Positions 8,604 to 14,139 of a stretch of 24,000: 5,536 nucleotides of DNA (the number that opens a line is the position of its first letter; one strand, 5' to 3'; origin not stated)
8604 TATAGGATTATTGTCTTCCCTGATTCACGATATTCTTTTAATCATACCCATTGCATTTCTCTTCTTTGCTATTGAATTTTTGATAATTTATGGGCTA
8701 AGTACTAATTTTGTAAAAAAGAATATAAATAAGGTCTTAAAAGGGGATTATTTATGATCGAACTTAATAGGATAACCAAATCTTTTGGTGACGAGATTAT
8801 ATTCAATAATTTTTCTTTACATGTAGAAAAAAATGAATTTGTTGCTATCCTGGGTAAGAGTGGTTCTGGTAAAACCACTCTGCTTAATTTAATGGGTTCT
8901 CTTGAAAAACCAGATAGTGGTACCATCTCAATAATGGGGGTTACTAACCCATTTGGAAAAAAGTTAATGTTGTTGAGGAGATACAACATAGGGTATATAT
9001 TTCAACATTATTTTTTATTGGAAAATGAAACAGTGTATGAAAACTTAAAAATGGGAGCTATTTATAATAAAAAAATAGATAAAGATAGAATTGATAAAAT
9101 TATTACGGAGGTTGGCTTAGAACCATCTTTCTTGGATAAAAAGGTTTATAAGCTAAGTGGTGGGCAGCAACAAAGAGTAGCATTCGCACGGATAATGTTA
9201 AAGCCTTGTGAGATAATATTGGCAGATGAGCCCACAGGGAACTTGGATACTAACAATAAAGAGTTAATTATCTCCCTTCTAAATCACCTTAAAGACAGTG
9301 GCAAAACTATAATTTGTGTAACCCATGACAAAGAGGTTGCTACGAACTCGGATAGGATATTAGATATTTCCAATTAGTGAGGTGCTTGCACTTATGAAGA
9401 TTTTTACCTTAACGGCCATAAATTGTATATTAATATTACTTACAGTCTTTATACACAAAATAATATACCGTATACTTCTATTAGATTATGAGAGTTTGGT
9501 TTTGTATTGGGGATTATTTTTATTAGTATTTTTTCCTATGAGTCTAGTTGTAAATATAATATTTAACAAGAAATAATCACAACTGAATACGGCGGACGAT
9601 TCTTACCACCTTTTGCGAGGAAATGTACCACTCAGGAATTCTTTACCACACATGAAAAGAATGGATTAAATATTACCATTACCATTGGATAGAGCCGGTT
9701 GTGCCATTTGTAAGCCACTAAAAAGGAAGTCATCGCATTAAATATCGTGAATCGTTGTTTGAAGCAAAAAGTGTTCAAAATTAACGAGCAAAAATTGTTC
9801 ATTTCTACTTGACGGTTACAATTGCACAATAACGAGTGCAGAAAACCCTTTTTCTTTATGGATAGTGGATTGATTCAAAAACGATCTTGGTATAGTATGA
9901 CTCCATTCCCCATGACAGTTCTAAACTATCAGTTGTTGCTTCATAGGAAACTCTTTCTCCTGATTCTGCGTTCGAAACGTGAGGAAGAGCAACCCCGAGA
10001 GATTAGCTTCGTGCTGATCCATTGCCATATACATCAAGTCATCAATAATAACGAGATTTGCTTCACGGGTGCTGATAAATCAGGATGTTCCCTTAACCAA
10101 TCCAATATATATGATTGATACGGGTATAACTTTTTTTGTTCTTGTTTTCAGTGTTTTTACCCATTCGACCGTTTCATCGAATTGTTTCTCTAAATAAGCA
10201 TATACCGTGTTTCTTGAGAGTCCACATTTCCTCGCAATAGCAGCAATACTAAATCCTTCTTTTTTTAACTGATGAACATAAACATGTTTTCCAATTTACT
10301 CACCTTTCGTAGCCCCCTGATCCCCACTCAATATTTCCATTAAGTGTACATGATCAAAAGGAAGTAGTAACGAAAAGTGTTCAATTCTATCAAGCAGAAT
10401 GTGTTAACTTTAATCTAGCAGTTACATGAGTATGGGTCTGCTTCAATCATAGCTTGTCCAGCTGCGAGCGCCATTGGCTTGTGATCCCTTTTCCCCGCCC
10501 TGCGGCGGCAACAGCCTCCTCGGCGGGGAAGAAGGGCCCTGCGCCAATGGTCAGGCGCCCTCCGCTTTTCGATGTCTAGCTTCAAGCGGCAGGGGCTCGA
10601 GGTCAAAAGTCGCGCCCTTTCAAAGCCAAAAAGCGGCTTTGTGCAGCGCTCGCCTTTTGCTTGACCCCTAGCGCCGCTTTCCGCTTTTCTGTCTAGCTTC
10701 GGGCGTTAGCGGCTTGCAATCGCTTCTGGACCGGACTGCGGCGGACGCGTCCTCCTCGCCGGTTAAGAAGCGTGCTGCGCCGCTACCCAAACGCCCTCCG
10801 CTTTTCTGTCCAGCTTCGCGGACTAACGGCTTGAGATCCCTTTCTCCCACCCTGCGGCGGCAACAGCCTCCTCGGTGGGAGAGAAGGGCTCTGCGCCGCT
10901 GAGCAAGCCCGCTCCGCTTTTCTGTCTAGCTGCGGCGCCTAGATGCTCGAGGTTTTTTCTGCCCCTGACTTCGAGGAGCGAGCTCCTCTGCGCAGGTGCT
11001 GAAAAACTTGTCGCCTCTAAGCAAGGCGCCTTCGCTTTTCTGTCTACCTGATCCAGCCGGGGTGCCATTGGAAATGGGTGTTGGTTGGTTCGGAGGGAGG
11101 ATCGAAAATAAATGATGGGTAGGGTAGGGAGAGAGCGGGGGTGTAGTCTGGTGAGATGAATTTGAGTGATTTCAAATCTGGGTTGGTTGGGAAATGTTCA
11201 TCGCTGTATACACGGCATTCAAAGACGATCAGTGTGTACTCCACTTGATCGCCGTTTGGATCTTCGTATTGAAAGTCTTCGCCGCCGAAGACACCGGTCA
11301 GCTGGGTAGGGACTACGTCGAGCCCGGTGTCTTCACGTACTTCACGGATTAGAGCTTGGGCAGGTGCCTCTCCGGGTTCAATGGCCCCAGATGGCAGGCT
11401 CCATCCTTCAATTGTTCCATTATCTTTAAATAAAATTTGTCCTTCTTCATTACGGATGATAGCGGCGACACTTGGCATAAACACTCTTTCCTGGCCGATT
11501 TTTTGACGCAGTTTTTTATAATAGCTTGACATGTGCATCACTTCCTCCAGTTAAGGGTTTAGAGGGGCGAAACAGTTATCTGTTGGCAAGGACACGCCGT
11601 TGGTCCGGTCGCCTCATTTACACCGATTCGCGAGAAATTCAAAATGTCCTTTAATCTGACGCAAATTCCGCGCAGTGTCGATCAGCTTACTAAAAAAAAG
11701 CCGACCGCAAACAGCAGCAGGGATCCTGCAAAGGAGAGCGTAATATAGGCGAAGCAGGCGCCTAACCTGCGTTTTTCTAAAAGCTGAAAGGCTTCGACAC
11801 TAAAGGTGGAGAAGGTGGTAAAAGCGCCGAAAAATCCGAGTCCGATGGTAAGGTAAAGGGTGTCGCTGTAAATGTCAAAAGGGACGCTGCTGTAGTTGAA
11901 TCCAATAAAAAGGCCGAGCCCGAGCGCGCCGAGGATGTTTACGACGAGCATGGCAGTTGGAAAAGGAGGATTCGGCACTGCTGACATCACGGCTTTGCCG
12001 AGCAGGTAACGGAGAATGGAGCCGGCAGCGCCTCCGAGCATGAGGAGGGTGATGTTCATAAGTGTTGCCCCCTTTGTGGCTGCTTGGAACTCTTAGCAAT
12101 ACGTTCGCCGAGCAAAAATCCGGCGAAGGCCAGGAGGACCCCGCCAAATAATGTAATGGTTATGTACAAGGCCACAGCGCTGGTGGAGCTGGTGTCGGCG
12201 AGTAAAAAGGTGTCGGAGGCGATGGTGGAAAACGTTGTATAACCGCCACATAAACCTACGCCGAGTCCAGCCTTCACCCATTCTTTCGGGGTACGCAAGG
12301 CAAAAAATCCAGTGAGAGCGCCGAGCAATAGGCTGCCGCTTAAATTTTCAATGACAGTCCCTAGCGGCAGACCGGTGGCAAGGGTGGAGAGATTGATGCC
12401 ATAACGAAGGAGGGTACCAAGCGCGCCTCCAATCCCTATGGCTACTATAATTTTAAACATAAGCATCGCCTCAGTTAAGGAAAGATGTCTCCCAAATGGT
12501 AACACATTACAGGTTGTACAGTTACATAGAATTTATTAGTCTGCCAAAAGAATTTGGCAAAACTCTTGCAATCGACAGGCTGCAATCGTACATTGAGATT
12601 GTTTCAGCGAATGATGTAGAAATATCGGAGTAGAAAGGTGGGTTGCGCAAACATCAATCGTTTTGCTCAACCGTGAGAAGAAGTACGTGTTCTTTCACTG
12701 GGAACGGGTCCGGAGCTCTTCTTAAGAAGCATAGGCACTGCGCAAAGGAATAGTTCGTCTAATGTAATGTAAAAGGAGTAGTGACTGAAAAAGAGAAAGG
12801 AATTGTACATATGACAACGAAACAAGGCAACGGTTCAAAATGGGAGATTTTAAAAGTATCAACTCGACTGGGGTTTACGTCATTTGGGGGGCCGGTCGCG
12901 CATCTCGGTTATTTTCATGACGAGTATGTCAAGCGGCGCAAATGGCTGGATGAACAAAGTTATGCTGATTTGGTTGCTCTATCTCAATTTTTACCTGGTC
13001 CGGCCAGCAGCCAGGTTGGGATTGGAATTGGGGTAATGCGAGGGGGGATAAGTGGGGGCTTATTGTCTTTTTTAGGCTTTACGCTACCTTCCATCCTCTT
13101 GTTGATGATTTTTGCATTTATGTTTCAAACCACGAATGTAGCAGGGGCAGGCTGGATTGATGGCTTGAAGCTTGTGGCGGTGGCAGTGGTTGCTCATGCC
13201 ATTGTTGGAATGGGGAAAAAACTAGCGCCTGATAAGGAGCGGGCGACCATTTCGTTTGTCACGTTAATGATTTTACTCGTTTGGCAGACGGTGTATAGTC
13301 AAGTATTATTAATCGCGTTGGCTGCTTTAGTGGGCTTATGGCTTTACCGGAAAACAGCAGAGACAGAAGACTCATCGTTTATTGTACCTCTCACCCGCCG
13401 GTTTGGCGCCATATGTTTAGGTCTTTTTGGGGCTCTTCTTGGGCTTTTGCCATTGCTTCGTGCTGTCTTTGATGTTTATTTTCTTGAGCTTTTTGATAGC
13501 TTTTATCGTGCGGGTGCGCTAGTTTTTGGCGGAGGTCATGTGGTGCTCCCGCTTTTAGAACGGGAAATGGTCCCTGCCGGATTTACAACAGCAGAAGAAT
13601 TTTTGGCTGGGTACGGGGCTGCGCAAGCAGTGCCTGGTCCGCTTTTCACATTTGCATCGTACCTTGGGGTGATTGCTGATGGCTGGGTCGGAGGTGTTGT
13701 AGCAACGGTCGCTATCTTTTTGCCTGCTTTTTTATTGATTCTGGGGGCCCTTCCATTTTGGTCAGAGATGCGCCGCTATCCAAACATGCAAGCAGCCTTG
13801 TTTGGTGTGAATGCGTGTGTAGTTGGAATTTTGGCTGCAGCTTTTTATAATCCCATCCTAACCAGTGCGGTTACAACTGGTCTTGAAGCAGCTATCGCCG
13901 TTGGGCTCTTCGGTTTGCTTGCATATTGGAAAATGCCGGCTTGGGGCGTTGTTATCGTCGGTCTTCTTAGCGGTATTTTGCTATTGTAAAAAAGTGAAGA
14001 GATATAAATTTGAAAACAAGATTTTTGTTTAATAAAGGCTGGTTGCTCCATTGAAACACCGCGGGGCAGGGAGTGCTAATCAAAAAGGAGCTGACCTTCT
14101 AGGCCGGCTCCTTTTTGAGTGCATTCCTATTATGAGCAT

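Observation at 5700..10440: AT-rich island of about 4.7 kb carrying a complete lactococcin-972-type bacteriocin cassette in a halophile-like Bacillaceae backbone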

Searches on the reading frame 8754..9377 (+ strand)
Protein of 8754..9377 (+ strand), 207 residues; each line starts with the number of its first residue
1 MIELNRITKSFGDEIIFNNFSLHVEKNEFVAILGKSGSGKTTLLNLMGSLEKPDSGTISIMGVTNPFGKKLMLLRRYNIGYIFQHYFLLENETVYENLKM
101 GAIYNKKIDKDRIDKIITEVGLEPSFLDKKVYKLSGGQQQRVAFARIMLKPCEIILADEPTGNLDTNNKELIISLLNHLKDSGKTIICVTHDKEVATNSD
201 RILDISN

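Call 3: search_protein_families(library=pfam, proteins=[window:8754-9377:+], max_evalue=1)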
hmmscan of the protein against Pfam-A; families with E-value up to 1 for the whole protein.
window:8754-9377:+ (207 aa): 28 families (the best 25 are shown)
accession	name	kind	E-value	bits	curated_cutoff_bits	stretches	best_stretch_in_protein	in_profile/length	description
PF00005.33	ABC_tran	-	3.7e-33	115.5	25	1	17-161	1-136/137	ABC transporter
PF02463.25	SMC_N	-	3.2e-09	37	40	1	102-205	112-211/220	RecF/RecN/SMC N terminal domain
PF13304.12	AAA_21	-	1.4e-06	29.1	27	2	132-192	236-299/304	AAA domain, putative AbiEii toxin, Type IV TA system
PF13479.12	AAA_24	-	0.0006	20.1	27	1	30-47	5-22/195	AAA domain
PF13555.12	AAA_29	-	0.00062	19.9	27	1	17-44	12-39/61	P-loop containing region of AAA domain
PF20720.3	nSTAND3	-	0.00086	19.5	27.2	1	22-45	12-35/155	Novel STAND NTPase 3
PF13401.12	AAA_22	-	0.0054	17.5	27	1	27-60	5-38/130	AAA domain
PF19993.5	DO-GTPase2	-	0.006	16.7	27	1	29-45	2-18/226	Double-GTPase 2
PF20703.3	nSTAND1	-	0.0075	16.4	27.1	1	19-45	25-51/379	Novel STAND NTPase 1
PF03193.22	RsgA_GTPase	-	0.0087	16.3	30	1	26-52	105-131/174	RsgA GTPase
PF01580.24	FtsK_SpoIIIE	-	0.0096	15.8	24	1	6-47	17-59/221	FtsK/SpoIIIE family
PF13476.12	AAA_23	-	0.011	16.9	27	1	10-46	9-38/201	AAA domain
PF25199.1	nSTAND_NTPase5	-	0.02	15.2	34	1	24-44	38-58/145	Novel STAND NTPase 5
PF04665.18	Pox_A32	-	0.026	14.4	22.8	1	27-47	12-34/242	Poxvirus A32 protein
PF03205.20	MobB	-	0.032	14.6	26.6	1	30-46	2-18/133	Molybdopterin guanine dinucleotide synthesis protein B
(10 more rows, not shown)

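Call 4: search_protein_families(library=ncbifam, proteins=[window:8754-9377:+], max_evalue=1)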
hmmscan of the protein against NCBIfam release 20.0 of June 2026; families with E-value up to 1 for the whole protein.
window:8754-9377:+ (207 aa): 210 families (the best 25 are shown)
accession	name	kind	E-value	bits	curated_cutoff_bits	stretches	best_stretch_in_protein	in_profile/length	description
TIGR03608.1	L_ocin_972_ABC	subfamily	5.8e-72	241.5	254.85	1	4-205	1-206/206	putative bacteriocin export ABC transporter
NF038007.1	ABC_ATP_DarD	equivalog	7.4e-50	169.4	375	1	15-205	19-213/218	darobactin export ABC transporter ATP-binding protein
TIGR02673.1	FtsE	equivalog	2.5e-48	164.6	264.85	1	1-201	1-206/214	cell division ATP-binding protein FtsE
NF007826.0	PRK10535.1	equivalog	8.4e-48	163.1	966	1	3-206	6-217/648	macrolide ABC transporter ATP-binding protein/permease MacB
TIGR02211.1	LolD_lipo_ex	equivalog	3.1e-45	154.4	307.75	1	7-207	7-216/221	lipoprotein-releasing ABC transporter ATP-binding protein LolD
TIGR02982.1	heterocyst_DevA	subfamily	6.7e-44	150.1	295.8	1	15-205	19-214/220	ABC exporter ATP-binding subunit, DevA family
NF043075.1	MMSYN1_0197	equivalog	4.8e-42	144.1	550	1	1-203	2-204/341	spermidine/putrescine ABC transporter ATP-binding protein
TIGR02315.1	ABC_phnC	equivalog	3.7e-40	137.9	266.1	1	1-205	1-219/243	phosphonate ABC transporter ATP-binding protein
TIGR00968.1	3a0106s01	subfamily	2.2e-39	135.4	342.75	1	2-202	1-201/237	sulfate ABC transporter ATP-binding protein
TIGR04521.1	ECF_ATPase_2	equivalog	2.7e-39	134.9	330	1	17-203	21-216/279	energy-coupling factor transporter ATPase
NF006987.0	PRK09452.1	equivalog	2.9e-38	131.5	482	1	1-203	17-219/378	spermidine/putrescine ABC transporter ATP-binding protein PotA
TIGR02857.1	CydD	equivalog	7.9e-38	130.7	435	1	3-204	323-528/529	thiol reductant ABC exporter subunit CydD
TIGR03265.1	PhnT2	equivalog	8.7e-38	130.4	457.7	1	2-203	5-206/353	putative 2-aminoethylphosphonate ABC transporter ATP-binding protein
TIGR04520.1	ECF_ATPase_1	equivalog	1.5e-37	129.5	315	1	3-203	2-207/269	energy-coupling factor transporter ATPase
NF007601.2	PRK10247.1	equivalog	1.4e-36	125.9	292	1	2-204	2-203/204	iron efflux ABC transporter ATP-binding subunit FetA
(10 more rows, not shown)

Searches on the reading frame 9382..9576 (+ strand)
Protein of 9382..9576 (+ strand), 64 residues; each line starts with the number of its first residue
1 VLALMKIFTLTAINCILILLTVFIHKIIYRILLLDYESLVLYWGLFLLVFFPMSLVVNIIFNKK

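Call 3: search_protein_families(library=pfam, proteins=[window:9382-9576:+], max_evalue=1)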
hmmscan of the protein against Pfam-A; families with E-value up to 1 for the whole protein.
window:9382-9576:+ (64 aa): 0 families

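Call 4: search_protein_families(library=ncbifam, proteins=[window:9382-9576:+], max_evalue=1)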
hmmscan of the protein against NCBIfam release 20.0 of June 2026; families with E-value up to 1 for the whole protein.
window:9382-9576:+ (64 aa): 1 family
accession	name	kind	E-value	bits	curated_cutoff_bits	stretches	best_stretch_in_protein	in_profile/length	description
NF037932.1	ocin_sys_WGxF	subfamily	2.5e-26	91.9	40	1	5-63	1-59/59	bacteriocin-like WGxF protein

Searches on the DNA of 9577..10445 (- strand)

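Call 38: search_dna_similar(query=window:9577-10445:-, collection=plasmids, mode=distant, max_rows=10)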
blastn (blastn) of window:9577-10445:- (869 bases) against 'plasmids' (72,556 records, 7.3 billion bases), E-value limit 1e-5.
Records with a match: 21; places in all: 28; records where one place covers at least 80% of the query: 0.
Best place of each record, by identity: 90-95% 2; 80-90% 16; 60-80% 3.
By first word of the organism name: Priestia 13; Halobacillus 1; Cytobacillus 1; Peribacillus 1; Metabacillus 1; Bacillus 1; Geobacillus 1; Exiguobacterium 1; Niallia 1.
By predicted mobility (MOB-suite, as given by PLSDB): non-mobilizable 17; mobilizable 3; conjugative 1.
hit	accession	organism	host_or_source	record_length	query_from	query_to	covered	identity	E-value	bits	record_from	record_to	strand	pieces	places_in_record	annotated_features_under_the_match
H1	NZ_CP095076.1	Halobacillus amylolyticus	single cell,Saltern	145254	619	718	12%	79.0%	8e-14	87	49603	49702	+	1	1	none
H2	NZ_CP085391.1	Cytobacillus firmus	single cell,soil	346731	280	376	11%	76.3%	2e-8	69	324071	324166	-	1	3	istA: IS21 family transposase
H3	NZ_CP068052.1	Peribacillus psychrosaccharolyticus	-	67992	623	718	11%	74.0%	3e-6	62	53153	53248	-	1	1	ATP-binding protein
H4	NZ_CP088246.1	Metabacillus sp. B2-18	single cell,human skin swab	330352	382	444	7%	84.1%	6e-9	70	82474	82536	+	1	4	istB: IS21-like element helper ATPase IstB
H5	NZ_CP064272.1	Priestia megaterium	cell culture,Zoo anteater area soil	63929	385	448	7%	82.8%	7e-8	67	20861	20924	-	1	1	istB: IS21-like element helper ATPase IstB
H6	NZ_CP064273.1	Priestia megaterium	cell culture,Zoo anteater area soil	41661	385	448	7%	82.8%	7e-8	67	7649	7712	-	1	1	istB: IS21-like element helper ATPase IstB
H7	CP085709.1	Bacillus sp. CMF21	single cell,soil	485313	615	673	7%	83.6%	9e-7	64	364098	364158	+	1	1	none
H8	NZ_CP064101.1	Priestia aryabhattai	cell culture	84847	389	444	6%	87.5%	6e-9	71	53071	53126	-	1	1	istB: IS21-like element helper ATPase IstB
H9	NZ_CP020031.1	Geobacillus thermodenitrificans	-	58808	626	678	6%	90.6%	5e-10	74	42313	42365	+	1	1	istB: IS21-like element helper ATPase IstB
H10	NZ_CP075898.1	Exiguobacterium acetylicum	cell culture,litchi pericarp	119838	626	678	6%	90.6%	6e-9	71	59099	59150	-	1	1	none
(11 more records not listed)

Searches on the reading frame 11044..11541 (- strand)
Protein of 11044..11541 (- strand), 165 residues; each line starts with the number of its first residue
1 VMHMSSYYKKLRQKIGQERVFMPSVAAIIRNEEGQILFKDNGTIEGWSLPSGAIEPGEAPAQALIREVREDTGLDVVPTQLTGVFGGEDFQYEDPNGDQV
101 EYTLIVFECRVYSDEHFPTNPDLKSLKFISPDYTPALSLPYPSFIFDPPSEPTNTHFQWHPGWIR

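Call 43: find_homologous_proteins(query=window:11044-11541:-, max_evalue=1e-10)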
Query window:11044-11541:- (165 aa): 124 proteins with E <= 1e-10 among 144 candidates; the best 120 are listed.
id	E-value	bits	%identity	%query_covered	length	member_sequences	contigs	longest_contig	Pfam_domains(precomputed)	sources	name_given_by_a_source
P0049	3.1e-109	381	100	99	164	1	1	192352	PF00293.35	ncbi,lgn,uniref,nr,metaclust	ncbi:NUDIX domain-containing protein [Salsuginibacillus kocurii]|uniref:NUDIX domain-containing prot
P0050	8.5e-53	197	55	99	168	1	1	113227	PF00293.35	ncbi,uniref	ncbi:NUDIX hydrolase [Scopulibacillus cellulosilyticus]|uniref:NUDIX domain-containing protein n=1 T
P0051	2.8e-51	192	54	98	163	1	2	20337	PF00293.35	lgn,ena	-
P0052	5.0e-51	191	55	99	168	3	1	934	PF00293.35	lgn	-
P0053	6.2e-51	191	54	98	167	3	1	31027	PF00293.35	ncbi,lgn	-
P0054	8.5e-51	190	53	98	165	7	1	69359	PF00293.35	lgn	-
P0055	1.3e-50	190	56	99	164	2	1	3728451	PF00293.35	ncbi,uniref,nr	ncbi:NUDIX hydrolase [Paraliobacillus zengyii]|uniref:NUDIX hydrolase n=1 Tax=Paraliobacillus zengyi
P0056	2.1e-50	189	55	99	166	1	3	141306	PF00293.35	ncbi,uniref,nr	ncbi:NUDIX hydrolase [Oceanobacillus bengalensis]|uniref:NUDIX domain-containing protein n=1 Tax=Oce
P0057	2.7e-50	189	54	99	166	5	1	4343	PF00293.35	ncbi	-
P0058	3.4e-50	189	57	99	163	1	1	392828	PF00293.35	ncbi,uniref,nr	ncbi:NUDIX hydrolase [Oceanobacillus chungangensis]|uniref:NUDIX hydrolase n=2 Tax=Oceanobacillus ch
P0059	4.8e-50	188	54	99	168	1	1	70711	PF00293.35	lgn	-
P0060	3.4e-49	185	54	99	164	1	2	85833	PF00293.35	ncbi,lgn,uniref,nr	ncbi:ADP-ribose pyrophosphatase YjhB, NUDIX family [Psychrobacillus sp. OK028]|uniref:NUDIX hydrolas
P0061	4.6e-49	185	52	99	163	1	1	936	PF00293.35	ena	-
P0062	9.5e-49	184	53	99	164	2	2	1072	PF00293.35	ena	-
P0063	3.9e-48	182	54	98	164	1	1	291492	PF00293.35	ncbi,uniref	ncbi:NUDIX domain-containing protein [Psychrobacillus sp. NPDC096623]|uniref:NUDIX hydrolase n=1 Tax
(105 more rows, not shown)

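Call 89: search_protein_families(library=pfam, proteins=[window:11044-11541:-], max_evalue=0.00001)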
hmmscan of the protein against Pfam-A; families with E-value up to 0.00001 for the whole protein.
window:11044-11541:- (165 aa): 1 family
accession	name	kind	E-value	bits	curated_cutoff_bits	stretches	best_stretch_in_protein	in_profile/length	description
PF00293.34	NUDIX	-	1.4e-17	64.4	21.1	1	22-132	3-116/134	NUDIX domain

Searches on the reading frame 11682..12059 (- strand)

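Call 89: search_protein_families(library=pfam, proteins=[window:11682-12059:-], max_evalue=0.00001)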
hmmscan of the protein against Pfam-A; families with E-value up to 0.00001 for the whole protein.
window:11682-12059:- (125 aa): 1 family
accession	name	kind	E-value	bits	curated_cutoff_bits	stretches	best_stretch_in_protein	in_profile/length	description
PF02537.21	CRCB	-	2.5e-24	86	32.9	1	5-121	2-103/103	CrcB-like protein, Camphor Resistance (CrcB)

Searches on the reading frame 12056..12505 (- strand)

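Call 89: search_protein_families(library=pfam, proteins=[window:12056-12505:-], max_evalue=0.00001)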
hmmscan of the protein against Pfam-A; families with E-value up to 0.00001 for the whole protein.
window:12056-12505:- (149 aa): 1 family
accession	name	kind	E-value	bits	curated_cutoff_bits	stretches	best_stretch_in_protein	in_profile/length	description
PF02537.21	CRCB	-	1.6e-21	77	32.9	1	22-130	2-103/103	CrcB-like protein, Camphor Resistance (CrcB)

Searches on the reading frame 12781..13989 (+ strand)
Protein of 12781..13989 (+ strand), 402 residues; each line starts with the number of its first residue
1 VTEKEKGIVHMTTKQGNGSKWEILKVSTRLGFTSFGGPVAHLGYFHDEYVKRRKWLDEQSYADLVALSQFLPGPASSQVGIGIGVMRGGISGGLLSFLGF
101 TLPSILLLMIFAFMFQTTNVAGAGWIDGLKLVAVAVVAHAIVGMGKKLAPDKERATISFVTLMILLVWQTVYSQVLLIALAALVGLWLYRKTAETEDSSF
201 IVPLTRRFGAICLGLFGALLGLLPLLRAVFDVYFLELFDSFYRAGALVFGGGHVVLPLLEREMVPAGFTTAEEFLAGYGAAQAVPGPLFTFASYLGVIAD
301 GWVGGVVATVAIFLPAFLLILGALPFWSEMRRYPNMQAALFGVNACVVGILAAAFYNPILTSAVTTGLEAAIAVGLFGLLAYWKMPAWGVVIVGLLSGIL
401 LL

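Call 89: search_protein_families(library=pfam, proteins=[window:12781-13989:+], max_evalue=0.00001)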
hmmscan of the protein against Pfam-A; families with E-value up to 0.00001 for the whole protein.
window:12781-13989:+ (402 aa): 1 family
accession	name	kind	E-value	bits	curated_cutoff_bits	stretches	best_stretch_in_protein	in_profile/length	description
PF02417.20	Chromate_transp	-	1.9e-77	259.4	28.6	2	235-399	1-166/166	Chromate transporter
